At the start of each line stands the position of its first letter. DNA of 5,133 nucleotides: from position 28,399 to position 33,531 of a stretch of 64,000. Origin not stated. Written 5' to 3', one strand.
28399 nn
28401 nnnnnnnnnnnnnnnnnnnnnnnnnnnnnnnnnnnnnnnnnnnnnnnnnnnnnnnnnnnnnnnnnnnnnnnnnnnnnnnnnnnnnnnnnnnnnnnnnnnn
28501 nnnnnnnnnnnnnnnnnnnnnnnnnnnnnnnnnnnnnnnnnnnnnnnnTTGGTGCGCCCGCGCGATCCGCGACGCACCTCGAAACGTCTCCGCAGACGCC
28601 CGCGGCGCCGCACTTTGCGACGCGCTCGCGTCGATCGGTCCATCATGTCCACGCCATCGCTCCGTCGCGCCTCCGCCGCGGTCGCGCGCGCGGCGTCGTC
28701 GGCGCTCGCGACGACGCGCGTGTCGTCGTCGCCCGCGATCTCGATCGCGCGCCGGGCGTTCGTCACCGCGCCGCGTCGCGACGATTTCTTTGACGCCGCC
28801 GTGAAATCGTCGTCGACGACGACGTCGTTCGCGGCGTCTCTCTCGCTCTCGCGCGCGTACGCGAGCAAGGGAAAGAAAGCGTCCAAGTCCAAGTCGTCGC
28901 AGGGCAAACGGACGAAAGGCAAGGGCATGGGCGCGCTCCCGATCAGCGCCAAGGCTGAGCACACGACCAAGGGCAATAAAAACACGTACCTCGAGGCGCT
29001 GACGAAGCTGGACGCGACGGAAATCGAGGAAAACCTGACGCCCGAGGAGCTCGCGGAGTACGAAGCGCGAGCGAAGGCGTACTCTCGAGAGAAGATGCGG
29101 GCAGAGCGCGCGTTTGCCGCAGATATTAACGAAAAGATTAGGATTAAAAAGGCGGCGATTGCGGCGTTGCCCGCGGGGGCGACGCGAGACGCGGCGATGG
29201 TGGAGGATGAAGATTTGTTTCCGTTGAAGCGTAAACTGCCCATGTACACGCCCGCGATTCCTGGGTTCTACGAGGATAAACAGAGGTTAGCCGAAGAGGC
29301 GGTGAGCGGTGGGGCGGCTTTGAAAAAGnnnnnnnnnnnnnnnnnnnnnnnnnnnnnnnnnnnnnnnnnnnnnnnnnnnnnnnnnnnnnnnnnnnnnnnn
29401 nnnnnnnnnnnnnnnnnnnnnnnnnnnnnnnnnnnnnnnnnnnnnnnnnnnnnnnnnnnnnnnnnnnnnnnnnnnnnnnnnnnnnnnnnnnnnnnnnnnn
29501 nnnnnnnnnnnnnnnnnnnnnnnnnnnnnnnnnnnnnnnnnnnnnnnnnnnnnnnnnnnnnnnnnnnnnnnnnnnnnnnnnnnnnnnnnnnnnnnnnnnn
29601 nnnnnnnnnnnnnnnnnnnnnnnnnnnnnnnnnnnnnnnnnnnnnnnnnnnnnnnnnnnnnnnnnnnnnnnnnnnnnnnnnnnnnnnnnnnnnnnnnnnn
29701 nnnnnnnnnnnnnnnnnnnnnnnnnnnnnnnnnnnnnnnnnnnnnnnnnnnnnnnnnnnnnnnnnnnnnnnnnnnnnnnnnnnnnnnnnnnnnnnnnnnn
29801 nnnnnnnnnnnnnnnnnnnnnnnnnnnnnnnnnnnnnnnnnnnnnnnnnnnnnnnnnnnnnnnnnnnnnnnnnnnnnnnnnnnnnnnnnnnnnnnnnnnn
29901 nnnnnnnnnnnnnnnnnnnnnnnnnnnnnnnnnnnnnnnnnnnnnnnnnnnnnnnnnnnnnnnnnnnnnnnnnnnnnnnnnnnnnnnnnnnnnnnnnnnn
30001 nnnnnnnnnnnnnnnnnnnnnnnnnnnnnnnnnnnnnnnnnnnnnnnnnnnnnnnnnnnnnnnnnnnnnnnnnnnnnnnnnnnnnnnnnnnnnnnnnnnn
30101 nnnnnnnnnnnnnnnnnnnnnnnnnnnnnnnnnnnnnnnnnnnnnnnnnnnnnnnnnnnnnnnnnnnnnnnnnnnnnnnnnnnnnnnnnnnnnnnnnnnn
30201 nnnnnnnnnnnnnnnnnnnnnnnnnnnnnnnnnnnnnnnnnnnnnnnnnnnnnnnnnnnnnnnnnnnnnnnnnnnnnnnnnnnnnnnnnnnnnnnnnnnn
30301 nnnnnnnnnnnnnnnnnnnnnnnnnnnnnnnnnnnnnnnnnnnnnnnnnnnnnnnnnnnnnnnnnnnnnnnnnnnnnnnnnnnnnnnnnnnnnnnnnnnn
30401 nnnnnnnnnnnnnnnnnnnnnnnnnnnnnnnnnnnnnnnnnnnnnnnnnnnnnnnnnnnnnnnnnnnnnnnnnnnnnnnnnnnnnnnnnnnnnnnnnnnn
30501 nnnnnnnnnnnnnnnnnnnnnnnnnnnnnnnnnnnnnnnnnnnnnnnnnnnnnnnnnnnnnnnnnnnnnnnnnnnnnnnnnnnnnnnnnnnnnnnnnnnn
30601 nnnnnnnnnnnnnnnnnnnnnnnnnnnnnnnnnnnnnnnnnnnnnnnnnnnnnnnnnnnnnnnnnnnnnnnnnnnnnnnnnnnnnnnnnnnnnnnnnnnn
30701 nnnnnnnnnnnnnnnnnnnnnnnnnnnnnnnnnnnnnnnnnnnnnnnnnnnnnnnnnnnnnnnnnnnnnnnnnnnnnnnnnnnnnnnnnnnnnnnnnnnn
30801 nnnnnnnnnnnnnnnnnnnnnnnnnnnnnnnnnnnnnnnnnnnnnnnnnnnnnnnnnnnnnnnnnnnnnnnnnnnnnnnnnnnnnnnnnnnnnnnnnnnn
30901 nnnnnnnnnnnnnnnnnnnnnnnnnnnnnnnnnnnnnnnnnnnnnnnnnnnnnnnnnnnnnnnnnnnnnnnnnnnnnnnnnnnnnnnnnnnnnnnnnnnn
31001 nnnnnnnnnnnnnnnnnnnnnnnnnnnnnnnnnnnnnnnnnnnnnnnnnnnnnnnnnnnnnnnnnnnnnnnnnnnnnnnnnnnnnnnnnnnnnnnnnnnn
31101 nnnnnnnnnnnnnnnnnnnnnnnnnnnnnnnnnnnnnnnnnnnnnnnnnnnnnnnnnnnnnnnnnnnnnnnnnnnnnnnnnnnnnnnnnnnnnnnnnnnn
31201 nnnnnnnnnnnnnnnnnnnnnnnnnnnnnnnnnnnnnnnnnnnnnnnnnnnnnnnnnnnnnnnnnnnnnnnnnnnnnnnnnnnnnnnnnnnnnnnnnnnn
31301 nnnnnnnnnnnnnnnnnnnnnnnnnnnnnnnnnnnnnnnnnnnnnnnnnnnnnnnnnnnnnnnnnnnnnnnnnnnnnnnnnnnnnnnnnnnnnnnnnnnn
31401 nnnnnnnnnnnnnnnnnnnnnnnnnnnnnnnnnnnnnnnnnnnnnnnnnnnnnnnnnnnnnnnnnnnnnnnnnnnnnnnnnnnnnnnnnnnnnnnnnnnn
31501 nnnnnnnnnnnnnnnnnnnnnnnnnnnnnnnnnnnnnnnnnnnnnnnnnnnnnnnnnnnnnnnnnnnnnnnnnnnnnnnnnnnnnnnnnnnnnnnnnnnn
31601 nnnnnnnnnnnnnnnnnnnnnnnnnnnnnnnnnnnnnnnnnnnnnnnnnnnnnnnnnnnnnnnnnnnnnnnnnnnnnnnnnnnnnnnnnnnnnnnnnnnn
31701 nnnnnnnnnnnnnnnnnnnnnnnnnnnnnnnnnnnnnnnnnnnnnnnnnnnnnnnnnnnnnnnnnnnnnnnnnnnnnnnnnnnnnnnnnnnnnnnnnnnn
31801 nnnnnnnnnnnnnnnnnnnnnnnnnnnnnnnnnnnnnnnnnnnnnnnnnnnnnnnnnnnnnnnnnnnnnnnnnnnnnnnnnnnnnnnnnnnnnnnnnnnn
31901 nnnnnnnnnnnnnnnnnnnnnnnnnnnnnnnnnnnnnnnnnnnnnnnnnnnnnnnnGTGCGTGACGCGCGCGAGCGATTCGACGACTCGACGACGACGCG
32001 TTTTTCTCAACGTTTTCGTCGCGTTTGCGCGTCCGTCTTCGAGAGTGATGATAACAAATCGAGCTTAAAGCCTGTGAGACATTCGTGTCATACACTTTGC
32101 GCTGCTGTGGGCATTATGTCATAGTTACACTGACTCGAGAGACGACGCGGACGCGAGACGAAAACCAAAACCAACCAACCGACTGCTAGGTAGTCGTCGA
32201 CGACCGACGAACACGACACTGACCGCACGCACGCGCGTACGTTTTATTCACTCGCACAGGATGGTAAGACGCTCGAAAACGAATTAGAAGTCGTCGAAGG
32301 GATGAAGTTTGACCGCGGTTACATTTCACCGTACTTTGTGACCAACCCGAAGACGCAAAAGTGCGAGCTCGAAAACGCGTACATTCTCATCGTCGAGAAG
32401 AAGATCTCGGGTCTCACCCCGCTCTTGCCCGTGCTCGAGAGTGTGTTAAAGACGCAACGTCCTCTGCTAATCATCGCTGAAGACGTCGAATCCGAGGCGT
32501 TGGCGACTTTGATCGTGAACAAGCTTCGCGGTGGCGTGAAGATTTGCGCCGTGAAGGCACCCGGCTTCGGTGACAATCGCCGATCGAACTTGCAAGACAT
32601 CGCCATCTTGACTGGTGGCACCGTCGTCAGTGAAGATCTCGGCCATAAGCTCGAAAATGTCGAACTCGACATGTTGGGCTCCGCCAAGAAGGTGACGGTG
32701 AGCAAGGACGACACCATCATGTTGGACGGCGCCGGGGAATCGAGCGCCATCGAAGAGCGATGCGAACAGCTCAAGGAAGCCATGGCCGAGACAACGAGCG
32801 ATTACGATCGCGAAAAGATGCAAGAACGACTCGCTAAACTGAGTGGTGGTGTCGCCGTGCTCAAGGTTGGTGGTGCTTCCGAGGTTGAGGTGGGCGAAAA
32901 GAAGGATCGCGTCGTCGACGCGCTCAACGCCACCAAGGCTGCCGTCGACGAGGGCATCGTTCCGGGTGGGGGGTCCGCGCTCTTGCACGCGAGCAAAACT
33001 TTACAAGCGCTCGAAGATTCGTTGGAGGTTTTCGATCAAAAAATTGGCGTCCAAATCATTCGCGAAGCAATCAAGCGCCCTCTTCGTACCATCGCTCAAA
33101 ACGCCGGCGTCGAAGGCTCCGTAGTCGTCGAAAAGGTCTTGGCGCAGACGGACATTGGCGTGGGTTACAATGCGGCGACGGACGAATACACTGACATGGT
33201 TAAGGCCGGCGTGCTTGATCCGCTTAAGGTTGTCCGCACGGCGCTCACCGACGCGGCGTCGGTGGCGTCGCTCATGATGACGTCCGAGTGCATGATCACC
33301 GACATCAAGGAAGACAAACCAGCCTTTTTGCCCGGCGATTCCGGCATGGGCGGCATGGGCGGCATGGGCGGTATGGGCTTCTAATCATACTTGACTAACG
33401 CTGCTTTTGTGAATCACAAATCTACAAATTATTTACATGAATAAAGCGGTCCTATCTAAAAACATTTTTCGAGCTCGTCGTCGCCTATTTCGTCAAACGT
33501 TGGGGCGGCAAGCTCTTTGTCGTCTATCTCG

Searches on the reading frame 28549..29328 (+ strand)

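Call 53: search_protein_families(library=pfam, proteins=[window:28549-29328:+], max_evalue=0.01)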
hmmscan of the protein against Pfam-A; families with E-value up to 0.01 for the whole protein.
window:28549-29328:+ (260 aa): 1 family
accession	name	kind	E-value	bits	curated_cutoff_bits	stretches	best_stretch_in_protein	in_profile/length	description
PF09812.14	MRP-L28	-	0.00014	22.6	28.4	1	160-240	61-143/157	Mitochondrial ribosomal protein L28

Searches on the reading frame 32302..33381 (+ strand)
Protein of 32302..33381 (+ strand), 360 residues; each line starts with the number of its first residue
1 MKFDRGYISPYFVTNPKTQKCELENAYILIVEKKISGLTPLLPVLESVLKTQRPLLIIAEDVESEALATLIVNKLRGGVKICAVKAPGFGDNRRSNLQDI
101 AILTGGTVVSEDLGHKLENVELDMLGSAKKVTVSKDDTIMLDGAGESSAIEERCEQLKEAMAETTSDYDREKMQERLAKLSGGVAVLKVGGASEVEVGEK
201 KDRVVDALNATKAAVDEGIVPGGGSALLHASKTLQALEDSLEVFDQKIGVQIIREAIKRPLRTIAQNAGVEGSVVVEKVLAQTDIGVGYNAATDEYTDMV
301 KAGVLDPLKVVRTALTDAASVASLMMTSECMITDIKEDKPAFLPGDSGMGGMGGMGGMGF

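Call 45: find_homologous_proteins(query=window:32302-33381:+, max_evalue=1e-120)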
Query window:32302-33381:+ (360 aa): 5755 proteins with E <= 1e-120 among 8000 candidates; the best 120 are listed.
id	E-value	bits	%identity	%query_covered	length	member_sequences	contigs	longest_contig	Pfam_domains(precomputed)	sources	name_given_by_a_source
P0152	2.6e-213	725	94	96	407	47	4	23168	PF00118.30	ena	-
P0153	4.3e-213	725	94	96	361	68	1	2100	PF00118.30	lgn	-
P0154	6.0e-213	724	94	96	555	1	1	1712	PF00118.30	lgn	-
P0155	3.7e-211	718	95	96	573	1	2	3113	PF00118.30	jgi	-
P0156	1.4e-210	716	94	96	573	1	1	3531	PF00118.30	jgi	-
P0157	2.4e-206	702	92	96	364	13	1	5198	PF00118.30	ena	-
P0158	5.1e-206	701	91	96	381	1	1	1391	PF00118.30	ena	-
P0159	5.1e-205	698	91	96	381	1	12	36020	PF00118.30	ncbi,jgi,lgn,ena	jgi:chaperonin GroEL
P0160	9.4e-205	697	91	96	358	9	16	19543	PF00118.30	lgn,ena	-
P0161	1.4e-204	697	91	96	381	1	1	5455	PF00118.30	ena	-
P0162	4.1e-204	695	91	96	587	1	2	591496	PF00118.30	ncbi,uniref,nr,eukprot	ncbi:Chaperonin Cpn60 [Ostreococcus tauri]|uniref:Chaperonin Cpn60 n=1 Tax=Ostreococcus tauri TaxID=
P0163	6.0e-202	688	90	96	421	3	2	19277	PF00118.30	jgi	-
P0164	1.3e-201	687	91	96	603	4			PF00118.30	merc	-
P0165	8.4e-196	668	89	95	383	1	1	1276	PF00118.30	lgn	-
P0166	1.4e-193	661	88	95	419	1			PF00118.30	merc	-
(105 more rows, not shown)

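Call 46: find_encoding_contigs(protein=P0162, flank=3500, max_places=1)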
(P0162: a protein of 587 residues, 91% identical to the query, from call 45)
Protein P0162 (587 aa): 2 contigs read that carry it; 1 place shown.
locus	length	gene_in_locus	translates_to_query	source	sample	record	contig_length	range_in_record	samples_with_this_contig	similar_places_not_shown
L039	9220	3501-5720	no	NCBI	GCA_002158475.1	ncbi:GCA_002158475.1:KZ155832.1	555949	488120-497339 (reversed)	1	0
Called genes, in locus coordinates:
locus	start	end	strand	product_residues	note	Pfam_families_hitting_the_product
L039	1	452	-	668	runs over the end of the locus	PF00439:Bromodomain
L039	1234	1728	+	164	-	PF09812:MRP-L28 (weak)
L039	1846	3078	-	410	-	PF14306:PUA_2, PF01747:ATP-sulfurylase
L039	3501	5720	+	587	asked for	PF00118:Cpn60_TCP1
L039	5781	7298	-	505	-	PF03121:Herpes_UL52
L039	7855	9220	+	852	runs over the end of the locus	PF00270:DEAD, PF04851:ResIII (weak), PF00271:Helicase_C, PF13959:CTE_SPB4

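Call 47: find_encoding_contigs(protein=P0152, flank=3500, max_places=2)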
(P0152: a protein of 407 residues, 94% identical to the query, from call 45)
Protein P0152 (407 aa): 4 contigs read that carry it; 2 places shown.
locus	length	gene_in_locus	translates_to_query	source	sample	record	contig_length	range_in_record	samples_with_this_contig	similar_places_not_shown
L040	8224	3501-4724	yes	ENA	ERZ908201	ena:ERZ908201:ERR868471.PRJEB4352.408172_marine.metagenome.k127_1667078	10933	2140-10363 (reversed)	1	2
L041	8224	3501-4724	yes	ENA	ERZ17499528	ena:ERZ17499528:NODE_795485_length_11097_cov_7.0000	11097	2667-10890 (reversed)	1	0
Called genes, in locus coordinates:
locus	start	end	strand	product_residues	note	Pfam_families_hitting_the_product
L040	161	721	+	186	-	-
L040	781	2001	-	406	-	PF14306:PUA_2, PF01747:ATP-sulfurylase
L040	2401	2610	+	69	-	-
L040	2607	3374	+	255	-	PF00118:Cpn60_TCP1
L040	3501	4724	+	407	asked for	PF00118:Cpn60_TCP1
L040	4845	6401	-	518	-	PF03121:Herpes_UL52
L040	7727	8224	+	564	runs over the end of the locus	PF00270:DEAD, PF04851:ResIII (weak), PF00271:Helicase_C, PF13959:CTE_SPB4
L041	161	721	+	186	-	-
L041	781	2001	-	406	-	PF14306:PUA_2, PF01747:ATP-sulfurylase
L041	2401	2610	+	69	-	-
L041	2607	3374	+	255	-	PF00118:Cpn60_TCP1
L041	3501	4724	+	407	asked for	PF00118:Cpn60_TCP1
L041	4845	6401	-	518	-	PF03121:Herpes_UL52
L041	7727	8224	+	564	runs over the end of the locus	PF00270:DEAD, PF04851:ResIII (weak), PF00271:Helicase_C, PF13959:CTE_SPB4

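Call 48: find_encoding_contigs(protein=P0159, flank=3500, max_places=3)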
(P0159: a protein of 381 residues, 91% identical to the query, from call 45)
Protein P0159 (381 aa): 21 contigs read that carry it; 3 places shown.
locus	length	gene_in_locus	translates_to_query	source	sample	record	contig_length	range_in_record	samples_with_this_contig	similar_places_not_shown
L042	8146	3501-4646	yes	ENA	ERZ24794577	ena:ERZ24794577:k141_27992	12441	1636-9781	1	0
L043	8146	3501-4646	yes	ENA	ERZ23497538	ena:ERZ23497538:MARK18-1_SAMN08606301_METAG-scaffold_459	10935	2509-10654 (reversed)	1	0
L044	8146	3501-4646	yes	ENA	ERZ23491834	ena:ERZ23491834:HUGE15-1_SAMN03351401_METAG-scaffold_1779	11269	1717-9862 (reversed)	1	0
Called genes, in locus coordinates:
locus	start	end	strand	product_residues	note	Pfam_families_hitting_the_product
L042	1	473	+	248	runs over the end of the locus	-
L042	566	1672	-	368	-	PF14306:PUA_2, PF01747:ATP-sulfurylase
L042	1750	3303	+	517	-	PF00118:Cpn60_TCP1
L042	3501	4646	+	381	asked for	PF00118:Cpn60_TCP1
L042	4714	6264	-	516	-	PF03121:Herpes_UL52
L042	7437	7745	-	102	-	-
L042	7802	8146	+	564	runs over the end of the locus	PF04851:ResIII (weak), PF00270:DEAD, PF00271:Helicase_C, PF13959:CTE_SPB4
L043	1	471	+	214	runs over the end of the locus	-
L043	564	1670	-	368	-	PF14306:PUA_2, PF01747:ATP-sulfurylase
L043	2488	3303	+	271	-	PF00118:Cpn60_TCP1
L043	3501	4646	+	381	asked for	PF00118:Cpn60_TCP1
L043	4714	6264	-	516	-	PF03121:Herpes_UL52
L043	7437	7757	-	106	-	-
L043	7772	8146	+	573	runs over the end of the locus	PF00270:DEAD, PF04851:ResIII (weak), PF00271:Helicase_C, PF13959:CTE_SPB4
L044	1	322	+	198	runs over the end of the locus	-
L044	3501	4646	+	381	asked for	PF00118:Cpn60_TCP1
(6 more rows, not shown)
